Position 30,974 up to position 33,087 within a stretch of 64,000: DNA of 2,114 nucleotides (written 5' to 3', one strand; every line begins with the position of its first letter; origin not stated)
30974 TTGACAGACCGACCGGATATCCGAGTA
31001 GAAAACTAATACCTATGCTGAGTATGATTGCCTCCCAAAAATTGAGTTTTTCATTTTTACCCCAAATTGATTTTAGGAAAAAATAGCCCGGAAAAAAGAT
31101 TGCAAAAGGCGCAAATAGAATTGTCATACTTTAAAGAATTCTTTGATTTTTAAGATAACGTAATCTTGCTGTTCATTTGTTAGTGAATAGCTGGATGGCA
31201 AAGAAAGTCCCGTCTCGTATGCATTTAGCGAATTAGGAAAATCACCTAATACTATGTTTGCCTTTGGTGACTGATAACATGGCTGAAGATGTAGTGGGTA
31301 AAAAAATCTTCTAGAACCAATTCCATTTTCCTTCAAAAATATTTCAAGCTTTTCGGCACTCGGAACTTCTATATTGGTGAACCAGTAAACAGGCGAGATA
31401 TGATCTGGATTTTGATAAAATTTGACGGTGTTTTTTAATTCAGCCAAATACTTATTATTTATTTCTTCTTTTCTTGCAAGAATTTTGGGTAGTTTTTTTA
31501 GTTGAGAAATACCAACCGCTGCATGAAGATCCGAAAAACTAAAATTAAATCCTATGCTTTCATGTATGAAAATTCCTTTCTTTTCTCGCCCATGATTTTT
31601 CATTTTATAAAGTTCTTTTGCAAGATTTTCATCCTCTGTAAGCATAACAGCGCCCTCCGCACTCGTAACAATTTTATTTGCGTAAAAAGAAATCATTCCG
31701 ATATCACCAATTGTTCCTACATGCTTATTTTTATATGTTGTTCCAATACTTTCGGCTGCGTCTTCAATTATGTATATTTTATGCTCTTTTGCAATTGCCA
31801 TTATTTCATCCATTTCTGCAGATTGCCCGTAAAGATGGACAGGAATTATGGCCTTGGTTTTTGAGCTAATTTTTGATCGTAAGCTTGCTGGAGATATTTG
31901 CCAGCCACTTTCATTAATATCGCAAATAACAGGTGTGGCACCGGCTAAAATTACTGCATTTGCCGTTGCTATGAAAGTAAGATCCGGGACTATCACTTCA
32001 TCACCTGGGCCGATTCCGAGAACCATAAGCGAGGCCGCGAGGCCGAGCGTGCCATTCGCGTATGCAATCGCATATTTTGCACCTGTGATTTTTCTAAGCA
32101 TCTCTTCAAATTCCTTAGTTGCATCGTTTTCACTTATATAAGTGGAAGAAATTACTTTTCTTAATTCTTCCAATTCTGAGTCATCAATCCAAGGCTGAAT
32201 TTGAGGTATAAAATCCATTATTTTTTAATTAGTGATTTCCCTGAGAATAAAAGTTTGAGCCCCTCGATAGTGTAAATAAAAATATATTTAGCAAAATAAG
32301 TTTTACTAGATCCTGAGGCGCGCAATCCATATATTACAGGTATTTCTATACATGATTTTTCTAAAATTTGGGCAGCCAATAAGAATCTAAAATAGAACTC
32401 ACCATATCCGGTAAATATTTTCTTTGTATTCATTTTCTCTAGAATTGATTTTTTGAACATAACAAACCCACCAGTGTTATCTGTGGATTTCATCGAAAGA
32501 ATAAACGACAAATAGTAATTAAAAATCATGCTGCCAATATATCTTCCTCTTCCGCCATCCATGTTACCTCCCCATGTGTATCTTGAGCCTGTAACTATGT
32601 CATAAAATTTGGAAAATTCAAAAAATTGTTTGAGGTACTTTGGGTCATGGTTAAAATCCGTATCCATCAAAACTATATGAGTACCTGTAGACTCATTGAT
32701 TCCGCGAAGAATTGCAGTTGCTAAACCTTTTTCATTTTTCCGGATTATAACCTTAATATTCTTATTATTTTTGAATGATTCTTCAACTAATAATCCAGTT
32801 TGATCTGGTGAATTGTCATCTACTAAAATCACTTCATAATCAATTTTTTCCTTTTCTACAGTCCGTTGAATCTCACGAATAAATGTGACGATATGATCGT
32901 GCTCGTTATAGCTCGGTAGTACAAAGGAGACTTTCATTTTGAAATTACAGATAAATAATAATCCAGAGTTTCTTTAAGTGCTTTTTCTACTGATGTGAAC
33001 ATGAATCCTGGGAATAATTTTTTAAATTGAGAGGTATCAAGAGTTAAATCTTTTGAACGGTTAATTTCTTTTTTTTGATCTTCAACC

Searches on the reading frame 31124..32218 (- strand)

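Call 94: search_protein_families(library=pfam, proteins=[window:31124-32218:-], max_evalue=0.00001)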
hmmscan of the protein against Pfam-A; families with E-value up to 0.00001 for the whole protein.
window:31124-32218:- (364 aa): 3 families
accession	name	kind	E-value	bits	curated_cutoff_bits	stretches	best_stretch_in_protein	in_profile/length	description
PF01041.23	DegT_DnrJ_EryC1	-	1.3e-104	350.7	19.8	1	11-358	3-359/360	DegT/DnrJ/EryC1/StrS aminotransferase family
PF00155.27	Aminotran_1_2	-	4.2e-08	33.2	19.7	1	32-155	42-187/361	Aminotransferase class I and II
PF01212.27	Beta_elim_lyase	-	3.8e-07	30.2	27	1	30-158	30-173/288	Beta-eliminating lyase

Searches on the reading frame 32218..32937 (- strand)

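Call 94: search_protein_families(library=pfam, proteins=[window:32218-32937:-], max_evalue=0.00001)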
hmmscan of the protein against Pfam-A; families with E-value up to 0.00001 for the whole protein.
window:32218-32937:- (239 aa): 1 family
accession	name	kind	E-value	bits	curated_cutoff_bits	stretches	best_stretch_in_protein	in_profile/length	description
PF00535.33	Glycos_transf_2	-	2e-28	99.9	23.3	1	4-168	1-166/168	Glycosyl transferase family 2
